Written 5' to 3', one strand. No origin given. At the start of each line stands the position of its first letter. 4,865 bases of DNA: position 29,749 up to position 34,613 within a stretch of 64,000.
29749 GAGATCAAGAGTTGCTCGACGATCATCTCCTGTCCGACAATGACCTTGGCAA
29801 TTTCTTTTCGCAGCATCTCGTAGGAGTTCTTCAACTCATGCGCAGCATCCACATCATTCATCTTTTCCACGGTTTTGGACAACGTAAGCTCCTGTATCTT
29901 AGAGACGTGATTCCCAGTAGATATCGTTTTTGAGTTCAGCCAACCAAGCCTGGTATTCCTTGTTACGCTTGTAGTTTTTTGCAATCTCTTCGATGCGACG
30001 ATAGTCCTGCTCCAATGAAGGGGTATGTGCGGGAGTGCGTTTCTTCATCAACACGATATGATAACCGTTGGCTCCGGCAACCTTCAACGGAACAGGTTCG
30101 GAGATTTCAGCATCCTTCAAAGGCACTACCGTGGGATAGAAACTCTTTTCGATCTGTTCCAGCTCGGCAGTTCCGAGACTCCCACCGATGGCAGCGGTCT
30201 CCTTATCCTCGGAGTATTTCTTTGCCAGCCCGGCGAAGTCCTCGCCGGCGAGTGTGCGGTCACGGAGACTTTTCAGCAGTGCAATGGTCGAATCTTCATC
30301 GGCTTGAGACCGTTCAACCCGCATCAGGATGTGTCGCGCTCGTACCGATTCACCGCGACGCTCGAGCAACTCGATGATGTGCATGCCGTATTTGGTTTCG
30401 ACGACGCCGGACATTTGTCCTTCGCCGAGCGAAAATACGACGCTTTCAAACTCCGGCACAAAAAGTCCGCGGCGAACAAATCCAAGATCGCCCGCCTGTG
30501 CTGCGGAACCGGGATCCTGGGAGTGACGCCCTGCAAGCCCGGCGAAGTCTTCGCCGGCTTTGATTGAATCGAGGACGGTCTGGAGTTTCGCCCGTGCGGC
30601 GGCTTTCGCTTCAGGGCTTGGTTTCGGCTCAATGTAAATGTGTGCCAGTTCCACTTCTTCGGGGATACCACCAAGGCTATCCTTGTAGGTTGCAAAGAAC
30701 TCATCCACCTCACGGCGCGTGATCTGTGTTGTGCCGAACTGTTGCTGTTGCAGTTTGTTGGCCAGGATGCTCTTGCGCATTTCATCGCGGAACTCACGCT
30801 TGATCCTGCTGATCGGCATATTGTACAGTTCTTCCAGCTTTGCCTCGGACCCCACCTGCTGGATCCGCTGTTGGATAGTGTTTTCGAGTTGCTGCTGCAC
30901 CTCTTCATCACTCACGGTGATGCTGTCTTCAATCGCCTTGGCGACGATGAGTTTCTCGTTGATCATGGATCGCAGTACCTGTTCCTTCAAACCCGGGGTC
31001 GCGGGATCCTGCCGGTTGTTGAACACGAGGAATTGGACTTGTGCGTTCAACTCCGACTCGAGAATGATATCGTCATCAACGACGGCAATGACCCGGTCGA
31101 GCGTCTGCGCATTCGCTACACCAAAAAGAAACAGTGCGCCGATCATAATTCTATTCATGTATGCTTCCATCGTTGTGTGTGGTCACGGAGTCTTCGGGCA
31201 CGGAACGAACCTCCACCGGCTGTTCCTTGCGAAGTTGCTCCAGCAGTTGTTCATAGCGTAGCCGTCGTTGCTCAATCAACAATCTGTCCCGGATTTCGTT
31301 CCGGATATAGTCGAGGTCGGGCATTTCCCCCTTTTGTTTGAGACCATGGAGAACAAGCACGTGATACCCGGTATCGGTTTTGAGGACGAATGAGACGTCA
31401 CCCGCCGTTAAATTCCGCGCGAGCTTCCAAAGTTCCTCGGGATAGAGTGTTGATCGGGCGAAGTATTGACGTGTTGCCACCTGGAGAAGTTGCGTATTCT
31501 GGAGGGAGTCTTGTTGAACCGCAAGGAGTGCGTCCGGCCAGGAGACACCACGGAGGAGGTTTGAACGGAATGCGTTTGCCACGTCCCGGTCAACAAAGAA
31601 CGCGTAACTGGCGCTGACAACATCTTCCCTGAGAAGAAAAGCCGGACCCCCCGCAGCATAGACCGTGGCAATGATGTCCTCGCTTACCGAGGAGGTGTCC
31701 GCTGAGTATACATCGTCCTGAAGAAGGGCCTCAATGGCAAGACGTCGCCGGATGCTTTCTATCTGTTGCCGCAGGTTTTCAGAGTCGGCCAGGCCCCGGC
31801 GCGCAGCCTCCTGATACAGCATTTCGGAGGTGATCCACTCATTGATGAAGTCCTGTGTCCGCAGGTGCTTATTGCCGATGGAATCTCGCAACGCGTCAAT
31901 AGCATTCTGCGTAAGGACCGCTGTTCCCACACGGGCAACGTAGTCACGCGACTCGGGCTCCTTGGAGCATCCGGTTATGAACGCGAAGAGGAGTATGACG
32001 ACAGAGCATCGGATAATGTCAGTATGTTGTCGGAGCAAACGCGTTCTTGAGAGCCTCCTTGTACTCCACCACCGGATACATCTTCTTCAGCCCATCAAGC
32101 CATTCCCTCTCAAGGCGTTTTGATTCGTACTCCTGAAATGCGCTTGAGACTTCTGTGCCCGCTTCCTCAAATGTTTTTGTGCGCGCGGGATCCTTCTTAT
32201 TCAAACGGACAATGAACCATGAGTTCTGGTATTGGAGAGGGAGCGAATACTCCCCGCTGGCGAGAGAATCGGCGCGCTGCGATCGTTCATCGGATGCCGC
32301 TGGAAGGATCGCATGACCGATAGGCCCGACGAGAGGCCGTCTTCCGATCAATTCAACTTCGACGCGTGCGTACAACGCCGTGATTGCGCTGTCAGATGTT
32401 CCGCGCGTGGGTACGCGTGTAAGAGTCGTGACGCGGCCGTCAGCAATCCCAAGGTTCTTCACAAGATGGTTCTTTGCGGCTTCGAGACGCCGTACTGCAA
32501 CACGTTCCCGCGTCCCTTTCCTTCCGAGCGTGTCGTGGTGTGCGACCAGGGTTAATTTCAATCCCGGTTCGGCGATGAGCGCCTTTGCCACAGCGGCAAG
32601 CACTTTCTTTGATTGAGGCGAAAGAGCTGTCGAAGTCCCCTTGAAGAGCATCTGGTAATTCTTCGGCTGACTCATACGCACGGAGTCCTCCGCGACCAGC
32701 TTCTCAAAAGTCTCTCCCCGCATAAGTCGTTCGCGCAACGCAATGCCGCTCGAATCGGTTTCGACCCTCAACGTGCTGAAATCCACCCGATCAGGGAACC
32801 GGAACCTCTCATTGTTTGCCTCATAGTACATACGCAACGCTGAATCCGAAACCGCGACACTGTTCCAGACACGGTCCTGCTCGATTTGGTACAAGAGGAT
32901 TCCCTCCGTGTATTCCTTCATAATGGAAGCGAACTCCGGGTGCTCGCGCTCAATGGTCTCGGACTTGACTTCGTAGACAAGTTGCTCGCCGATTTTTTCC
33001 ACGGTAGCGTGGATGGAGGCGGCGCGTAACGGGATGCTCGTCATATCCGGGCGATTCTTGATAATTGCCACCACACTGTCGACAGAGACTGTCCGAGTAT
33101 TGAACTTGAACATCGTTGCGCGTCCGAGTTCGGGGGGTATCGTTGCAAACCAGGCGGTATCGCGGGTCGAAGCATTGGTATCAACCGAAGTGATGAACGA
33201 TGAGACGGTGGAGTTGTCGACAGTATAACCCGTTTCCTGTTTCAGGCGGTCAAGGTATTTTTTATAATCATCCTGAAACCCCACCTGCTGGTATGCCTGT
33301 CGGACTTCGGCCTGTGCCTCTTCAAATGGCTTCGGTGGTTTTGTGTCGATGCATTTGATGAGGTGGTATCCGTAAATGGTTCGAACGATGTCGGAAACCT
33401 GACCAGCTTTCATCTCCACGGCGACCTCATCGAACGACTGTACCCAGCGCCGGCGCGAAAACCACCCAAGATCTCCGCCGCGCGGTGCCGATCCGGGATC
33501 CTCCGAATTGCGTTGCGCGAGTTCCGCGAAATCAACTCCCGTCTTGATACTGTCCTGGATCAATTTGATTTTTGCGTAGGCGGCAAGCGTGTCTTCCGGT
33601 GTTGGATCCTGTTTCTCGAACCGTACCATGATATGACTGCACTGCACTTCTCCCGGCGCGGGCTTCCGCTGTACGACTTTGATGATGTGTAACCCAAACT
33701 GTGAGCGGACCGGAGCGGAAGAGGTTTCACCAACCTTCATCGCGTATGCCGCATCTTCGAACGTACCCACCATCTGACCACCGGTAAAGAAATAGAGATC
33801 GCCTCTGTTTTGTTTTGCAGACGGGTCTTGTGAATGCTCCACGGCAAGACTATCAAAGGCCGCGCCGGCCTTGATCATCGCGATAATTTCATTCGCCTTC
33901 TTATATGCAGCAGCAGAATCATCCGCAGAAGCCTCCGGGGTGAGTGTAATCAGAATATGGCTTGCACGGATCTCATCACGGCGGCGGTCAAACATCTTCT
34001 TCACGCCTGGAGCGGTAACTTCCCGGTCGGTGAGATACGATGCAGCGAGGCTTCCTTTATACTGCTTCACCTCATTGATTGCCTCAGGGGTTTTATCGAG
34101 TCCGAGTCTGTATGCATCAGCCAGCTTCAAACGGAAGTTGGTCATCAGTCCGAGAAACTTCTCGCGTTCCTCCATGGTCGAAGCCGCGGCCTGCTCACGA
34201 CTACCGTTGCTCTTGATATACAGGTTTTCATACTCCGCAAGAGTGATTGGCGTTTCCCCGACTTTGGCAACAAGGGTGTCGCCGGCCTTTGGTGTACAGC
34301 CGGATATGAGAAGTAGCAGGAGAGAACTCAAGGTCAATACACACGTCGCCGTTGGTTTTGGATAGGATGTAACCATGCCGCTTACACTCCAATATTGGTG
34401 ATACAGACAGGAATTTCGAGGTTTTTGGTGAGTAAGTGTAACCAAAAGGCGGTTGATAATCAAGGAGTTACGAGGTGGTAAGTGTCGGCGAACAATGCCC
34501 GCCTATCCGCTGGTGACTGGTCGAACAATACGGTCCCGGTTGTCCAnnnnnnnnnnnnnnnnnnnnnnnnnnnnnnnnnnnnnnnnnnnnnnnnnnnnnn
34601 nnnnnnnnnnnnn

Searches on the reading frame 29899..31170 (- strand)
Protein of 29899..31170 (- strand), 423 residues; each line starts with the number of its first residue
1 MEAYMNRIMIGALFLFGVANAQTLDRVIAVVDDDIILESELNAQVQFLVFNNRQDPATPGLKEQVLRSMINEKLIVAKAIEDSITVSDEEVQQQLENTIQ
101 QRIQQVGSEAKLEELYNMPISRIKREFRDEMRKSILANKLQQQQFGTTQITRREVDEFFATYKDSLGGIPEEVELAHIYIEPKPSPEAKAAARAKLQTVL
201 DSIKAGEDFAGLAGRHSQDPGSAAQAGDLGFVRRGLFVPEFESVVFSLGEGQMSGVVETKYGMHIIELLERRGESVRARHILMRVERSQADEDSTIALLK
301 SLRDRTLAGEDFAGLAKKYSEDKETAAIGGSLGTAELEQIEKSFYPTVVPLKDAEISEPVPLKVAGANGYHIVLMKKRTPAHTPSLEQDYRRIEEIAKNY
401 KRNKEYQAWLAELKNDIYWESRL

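Call 21: search_protein_families(library=pfam, proteins=[window:29899-31170:-], max_evalue=0.001)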
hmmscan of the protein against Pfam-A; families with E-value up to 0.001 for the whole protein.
window:29899-31170:- (423 aa): 6 families
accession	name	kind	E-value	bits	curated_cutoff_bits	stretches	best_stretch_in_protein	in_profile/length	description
PF00639.27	Rotamase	-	1.1e-43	148.6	21.7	2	177-268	1-95/97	PPIC-type PPIASE domain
PF13616.12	Rotamase_3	-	5.8e-42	143.3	22.5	2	170-271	13-115/116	PPIC-type PPIASE domain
PF13145.12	Rotamase_2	-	4.1e-16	60.3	27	2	151-274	2-111/121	PPIC-type PPIASE domain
PF09312.16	SurA_N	-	1.2e-11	45.2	30.8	1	24-139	1-116/118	SurA N-terminal domain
PF13624.11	SurA_N_3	-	8.4e-10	39.1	27.2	1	12-141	24-162/162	SurA-like N-terminal domain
PF13623.11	SurA_N_2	-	2e-05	24.9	28.5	1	16-101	29-124/145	SurA-like N-terminal domain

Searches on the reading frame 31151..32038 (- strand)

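Call 53: search_protein_families(library=pfam, proteins=[window:31151-32038:-], max_evalue=0.0001)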
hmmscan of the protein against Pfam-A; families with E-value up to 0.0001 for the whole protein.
window:31151-32038:- (295 aa): 1 family
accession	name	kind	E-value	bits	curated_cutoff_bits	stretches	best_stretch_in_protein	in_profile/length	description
PF13145.12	Rotamase_2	-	6e-08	34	27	1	118-240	1-115/121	PPIC-type PPIASE domain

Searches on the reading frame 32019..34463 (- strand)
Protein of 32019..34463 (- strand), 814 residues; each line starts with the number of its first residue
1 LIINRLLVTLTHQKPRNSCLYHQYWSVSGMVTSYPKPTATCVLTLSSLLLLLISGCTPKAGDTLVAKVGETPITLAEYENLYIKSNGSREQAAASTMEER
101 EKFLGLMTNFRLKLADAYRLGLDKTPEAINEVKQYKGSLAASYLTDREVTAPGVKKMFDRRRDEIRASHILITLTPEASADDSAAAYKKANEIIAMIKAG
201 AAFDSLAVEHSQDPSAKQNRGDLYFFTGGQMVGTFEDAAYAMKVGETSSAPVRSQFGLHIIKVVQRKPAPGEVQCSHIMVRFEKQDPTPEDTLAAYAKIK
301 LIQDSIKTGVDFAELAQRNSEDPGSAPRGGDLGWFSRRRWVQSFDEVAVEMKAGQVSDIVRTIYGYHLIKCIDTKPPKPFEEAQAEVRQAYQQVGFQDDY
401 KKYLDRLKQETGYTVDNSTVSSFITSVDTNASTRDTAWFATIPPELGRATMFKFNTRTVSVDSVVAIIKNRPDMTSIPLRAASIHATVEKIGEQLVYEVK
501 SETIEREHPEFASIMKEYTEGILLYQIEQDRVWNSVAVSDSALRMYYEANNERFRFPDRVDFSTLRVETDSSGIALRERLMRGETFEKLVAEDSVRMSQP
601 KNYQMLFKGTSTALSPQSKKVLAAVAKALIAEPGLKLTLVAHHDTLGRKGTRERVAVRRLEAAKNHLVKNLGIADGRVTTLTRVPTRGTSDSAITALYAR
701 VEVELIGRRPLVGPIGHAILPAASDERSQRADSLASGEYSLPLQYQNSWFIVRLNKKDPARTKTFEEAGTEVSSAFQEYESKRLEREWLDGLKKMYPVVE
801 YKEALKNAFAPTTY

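Call 53: search_protein_families(library=pfam, proteins=[window:32019-34463:-], max_evalue=0.0001)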
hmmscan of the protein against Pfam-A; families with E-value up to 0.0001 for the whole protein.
window:32019-34463:- (814 aa): 4 families
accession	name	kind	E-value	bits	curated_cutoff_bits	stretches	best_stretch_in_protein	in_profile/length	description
PF00639.27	Rotamase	-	7.3e-54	181.2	21.7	2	169-263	1-95/97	PPIC-type PPIASE domain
PF13616.12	Rotamase_3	-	1.4e-52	177.5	22.5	2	159-267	8-116/116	PPIC-type PPIASE domain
PF13145.12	Rotamase_2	-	2.9e-31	109.2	27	3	726-768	77-119/121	PPIC-type PPIASE domain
PF00691.25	OmpA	-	2.6e-06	28.1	27.2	1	606-682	1-78/98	OmpA family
